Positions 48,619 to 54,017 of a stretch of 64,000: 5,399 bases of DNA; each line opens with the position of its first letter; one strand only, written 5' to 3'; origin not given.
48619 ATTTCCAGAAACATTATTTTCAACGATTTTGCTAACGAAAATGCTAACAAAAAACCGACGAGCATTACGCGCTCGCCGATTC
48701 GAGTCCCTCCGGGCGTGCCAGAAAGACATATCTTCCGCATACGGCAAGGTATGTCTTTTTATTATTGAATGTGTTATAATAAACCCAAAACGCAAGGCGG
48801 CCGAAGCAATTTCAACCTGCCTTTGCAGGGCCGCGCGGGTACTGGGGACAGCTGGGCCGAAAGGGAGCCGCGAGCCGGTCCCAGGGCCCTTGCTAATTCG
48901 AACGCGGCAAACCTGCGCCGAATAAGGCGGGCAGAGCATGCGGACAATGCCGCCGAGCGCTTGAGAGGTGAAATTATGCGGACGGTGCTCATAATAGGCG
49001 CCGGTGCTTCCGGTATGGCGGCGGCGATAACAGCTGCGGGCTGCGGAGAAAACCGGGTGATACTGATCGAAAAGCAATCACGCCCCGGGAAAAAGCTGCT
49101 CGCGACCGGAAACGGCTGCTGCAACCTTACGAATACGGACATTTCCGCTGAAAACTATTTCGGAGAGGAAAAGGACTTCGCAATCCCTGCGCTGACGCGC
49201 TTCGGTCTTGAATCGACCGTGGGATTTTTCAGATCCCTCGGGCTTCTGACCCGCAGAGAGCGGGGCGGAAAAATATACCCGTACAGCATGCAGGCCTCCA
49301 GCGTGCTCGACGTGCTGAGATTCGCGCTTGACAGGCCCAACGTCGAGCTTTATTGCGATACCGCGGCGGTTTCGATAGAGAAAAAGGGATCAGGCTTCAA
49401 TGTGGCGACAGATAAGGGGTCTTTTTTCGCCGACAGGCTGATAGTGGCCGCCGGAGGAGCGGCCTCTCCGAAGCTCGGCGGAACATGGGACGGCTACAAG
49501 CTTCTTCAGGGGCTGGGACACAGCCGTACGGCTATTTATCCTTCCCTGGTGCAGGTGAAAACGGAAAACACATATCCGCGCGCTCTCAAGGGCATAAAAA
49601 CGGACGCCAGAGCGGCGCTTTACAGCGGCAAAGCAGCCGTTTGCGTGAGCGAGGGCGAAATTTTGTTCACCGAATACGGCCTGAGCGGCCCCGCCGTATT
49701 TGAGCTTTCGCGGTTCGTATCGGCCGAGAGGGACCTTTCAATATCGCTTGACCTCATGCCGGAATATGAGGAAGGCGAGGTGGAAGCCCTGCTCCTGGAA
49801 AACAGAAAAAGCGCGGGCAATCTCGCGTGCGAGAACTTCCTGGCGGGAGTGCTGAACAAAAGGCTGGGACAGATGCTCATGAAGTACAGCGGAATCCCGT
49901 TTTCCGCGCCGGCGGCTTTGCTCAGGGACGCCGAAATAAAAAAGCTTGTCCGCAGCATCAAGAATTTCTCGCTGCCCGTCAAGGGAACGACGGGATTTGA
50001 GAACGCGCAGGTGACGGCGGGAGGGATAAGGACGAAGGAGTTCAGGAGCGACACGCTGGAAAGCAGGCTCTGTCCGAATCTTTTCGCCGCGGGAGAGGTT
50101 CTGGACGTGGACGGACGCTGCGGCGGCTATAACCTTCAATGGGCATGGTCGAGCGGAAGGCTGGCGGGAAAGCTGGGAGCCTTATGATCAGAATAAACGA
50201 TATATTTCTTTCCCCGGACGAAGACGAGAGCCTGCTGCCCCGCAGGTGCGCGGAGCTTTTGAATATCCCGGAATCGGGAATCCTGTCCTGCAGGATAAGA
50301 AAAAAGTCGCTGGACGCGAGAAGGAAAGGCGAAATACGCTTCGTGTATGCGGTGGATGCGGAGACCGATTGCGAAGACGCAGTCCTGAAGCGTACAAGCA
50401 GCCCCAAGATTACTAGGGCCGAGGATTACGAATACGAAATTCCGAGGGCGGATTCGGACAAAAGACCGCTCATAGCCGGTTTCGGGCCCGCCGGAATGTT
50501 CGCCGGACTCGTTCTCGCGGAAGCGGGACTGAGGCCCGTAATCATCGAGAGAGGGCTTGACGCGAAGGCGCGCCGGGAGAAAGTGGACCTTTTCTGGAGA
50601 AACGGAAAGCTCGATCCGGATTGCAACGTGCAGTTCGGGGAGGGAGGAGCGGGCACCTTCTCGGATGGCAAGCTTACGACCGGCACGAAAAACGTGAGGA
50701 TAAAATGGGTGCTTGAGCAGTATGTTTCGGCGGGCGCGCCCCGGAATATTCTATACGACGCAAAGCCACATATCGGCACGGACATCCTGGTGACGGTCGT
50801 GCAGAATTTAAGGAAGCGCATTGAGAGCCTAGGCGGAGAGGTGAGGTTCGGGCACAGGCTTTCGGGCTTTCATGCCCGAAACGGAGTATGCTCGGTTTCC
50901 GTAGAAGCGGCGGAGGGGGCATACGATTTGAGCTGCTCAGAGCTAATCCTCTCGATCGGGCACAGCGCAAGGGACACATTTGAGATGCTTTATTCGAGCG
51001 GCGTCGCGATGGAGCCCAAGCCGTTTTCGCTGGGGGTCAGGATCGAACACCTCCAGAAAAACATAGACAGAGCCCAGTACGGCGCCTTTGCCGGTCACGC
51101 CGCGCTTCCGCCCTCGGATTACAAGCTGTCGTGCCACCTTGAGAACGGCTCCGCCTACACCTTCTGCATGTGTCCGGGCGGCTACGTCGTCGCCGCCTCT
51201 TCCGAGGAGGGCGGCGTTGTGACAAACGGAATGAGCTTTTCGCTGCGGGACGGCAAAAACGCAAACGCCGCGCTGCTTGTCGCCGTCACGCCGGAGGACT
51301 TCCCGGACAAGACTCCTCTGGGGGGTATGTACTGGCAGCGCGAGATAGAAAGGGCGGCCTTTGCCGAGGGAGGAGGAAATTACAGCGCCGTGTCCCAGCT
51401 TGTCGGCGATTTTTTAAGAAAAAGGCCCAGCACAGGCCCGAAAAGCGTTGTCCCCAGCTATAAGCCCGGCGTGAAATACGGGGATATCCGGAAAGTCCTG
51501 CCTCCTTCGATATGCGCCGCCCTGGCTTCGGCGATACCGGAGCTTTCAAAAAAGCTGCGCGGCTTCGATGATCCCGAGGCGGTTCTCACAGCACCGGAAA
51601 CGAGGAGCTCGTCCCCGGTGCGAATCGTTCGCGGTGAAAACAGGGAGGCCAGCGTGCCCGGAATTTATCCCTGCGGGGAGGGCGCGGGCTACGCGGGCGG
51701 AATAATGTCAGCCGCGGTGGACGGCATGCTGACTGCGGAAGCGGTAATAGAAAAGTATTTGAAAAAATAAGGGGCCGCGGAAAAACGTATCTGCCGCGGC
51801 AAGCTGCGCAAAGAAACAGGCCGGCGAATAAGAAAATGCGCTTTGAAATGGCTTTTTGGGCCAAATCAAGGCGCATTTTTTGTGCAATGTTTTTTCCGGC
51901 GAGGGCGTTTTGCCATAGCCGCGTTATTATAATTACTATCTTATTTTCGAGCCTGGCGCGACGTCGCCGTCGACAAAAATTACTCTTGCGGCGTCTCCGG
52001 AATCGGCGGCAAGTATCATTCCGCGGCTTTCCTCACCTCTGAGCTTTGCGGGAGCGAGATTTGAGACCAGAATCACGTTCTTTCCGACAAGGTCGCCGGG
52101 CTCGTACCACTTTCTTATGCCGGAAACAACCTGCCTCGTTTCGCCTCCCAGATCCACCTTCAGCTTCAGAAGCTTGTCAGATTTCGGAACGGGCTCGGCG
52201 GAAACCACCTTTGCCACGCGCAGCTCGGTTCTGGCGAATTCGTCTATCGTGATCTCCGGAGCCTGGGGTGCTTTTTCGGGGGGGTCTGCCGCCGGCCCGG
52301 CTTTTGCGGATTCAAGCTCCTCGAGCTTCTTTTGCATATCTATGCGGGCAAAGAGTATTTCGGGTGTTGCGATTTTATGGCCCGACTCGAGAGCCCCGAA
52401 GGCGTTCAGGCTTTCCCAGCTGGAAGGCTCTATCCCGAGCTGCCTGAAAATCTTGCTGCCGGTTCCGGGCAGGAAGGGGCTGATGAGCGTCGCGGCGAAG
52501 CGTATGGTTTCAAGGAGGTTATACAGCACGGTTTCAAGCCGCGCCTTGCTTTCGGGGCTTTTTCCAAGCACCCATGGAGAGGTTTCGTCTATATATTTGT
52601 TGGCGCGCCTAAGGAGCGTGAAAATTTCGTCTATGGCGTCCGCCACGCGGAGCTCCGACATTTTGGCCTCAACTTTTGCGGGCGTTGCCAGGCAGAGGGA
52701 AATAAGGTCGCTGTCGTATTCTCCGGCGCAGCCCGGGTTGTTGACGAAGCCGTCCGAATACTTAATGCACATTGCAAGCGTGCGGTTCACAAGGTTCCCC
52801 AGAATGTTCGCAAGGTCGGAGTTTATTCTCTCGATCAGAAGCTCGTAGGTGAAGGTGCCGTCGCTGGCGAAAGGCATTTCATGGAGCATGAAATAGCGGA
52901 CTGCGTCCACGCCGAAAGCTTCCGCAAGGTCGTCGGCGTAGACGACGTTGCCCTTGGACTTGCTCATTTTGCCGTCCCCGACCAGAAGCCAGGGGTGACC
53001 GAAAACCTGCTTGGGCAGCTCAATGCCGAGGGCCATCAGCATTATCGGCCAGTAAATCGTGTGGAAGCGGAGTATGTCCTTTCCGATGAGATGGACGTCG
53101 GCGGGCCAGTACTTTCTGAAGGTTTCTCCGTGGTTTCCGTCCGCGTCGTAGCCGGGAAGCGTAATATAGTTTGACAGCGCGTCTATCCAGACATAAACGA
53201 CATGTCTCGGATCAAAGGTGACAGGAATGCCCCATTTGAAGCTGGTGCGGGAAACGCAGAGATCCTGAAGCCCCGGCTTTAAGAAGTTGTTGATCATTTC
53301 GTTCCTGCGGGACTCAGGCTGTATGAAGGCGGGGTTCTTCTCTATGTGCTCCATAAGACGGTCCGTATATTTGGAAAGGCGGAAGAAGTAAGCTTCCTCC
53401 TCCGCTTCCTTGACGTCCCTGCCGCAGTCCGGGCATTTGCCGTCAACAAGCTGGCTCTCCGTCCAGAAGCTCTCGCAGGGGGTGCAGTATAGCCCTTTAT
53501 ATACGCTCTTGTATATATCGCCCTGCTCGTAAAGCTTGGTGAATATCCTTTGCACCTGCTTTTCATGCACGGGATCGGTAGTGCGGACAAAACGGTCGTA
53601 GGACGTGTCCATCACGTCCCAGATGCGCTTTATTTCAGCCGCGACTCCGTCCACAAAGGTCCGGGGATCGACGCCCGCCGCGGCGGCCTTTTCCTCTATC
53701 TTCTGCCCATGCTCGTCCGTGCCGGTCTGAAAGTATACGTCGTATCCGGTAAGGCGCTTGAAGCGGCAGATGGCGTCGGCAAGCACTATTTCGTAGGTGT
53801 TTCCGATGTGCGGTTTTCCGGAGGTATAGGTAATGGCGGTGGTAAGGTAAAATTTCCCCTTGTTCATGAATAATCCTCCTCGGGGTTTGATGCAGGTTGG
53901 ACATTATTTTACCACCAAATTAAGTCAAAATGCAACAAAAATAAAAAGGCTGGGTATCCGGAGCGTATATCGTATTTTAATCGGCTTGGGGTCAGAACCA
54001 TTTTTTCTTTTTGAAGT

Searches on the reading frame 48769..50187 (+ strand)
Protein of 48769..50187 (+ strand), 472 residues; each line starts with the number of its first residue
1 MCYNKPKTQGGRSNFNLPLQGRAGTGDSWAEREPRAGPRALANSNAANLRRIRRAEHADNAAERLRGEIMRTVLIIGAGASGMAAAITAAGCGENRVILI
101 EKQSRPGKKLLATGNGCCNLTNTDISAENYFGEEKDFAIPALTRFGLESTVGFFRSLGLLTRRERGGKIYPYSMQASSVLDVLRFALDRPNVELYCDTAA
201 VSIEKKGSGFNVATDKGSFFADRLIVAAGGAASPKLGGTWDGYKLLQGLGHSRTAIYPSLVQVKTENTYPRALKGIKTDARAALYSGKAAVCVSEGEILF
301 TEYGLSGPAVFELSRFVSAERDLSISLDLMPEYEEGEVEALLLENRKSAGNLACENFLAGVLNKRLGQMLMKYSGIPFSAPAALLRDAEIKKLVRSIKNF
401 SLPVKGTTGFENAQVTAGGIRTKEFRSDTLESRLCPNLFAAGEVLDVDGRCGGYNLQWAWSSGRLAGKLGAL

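Call 76: search_protein_families(library=pfam, proteins=[window:48769-50187:+], max_evalue=0.001)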
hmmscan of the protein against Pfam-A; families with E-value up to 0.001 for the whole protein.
window:48769-50187:+ (472 aa): 9 families
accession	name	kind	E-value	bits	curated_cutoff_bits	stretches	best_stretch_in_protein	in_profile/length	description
PF03486.20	HI0933_like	-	9.7e-69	231.9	50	1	72-468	2-243/244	HI0933-like protein Rossmann domain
PF22780.1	HI0933_like_1st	-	4.7e-29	101.8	27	1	257-415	1-165/165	HI0933-like protein barrel and H2TH domain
PF00890.30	FAD_binding_2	-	1.6e-11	44.5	20.4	1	73-107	2-35/414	FAD binding domain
PF01266.30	DAO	-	3e-10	40.6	27.9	1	73-107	2-35/353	FAD dependent oxidoreductase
PF13738.12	Pyr_redox_3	-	6.6e-10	39.2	30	1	178-235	82-139/305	Pyridine nucleotide-disulphide oxidoreductase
PF07992.20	Pyr_redox_2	-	4.6e-08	33.3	26.1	1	53-107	128-178/291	Pyridine nucleotide-disulphide oxidoreductase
PF12831.13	FAD_oxidored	-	5.1e-06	26.5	27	1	73-207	2-118/416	FAD dependent oxidoreductase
PF13450.12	NAD_binding_8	-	8.2e-05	23.2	21.9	1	75-107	1-32/68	NAD(P)-binding Rossmann-like domain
PF01134.28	GIDA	-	0.0001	22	22.1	0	73-101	2-30/391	Glucose inhibited division protein A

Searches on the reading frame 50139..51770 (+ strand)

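Call 76: search_protein_families(library=pfam, proteins=[window:50139-51770:+], max_evalue=0.001)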
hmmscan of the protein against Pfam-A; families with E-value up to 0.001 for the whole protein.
window:50139-51770:+ (543 aa): 2 families
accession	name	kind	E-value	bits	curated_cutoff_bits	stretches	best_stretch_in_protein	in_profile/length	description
PF21688.3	FAD-depend_C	-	8.6e-73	245.2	27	1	295-490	1-197/197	FAD-dependent protein, C-terminal domain-like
PF01494.25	FAD_binding_3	-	0.00054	19.7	22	0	111-138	5-32/349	FAD binding domain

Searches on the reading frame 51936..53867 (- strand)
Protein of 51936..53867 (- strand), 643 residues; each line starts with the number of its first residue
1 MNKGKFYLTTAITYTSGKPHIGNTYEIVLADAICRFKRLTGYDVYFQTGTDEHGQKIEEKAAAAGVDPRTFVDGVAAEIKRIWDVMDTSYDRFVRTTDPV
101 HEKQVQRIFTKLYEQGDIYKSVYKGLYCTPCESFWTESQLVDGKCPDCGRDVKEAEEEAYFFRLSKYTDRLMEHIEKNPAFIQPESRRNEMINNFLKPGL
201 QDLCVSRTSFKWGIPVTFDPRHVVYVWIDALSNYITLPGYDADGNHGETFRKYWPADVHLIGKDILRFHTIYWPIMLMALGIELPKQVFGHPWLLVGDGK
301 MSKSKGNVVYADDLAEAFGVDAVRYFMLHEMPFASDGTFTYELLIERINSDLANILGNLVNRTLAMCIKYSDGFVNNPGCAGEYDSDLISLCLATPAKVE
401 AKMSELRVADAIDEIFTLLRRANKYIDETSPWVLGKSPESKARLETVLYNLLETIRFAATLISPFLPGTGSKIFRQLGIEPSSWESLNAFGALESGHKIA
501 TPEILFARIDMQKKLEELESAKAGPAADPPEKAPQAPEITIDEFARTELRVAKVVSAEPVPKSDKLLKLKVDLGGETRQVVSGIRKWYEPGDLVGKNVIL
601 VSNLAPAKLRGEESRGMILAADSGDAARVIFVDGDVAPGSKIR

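Call 76: search_protein_families(library=pfam, proteins=[window:51936-53867:-], max_evalue=0.001)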
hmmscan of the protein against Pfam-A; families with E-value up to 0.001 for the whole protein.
window:51936-53867:- (643 aa): 7 families
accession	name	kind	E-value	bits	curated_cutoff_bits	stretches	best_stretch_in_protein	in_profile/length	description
PF09334.17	tRNA-synt_1g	-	3.3e-113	378.8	20.1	2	156-364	180-391/391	tRNA synthetases class I (M)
PF00133.28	tRNA-synt_1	-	7e-33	114.4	22.7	3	223-330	298-404/414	tRNA synthetases class I (I, L, M and V)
PF01588.26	tRNA_bind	-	9.5e-31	106.2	27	1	549-641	1-96/96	Putative tRNA binding domain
PF19303.5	Anticodon_3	-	3.2e-14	53.5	23.5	1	379-513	5-139/152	Anticodon binding domain of methionyl tRNA ligase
PF01406.26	tRNA-synt_1e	-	6.8e-09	35.9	27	0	280-330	233-283/301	tRNA synthetases class I (C) catalytic domain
PF01921.24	tRNA-synt_1f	-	2.3e-08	33.8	27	1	260-333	239-315/360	tRNA synthetases class I (K)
PF08264.19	Anticodon_1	-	3.7e-05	24.1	25.1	1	390-480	6-96/148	Anticodon-binding domain of tRNA ligase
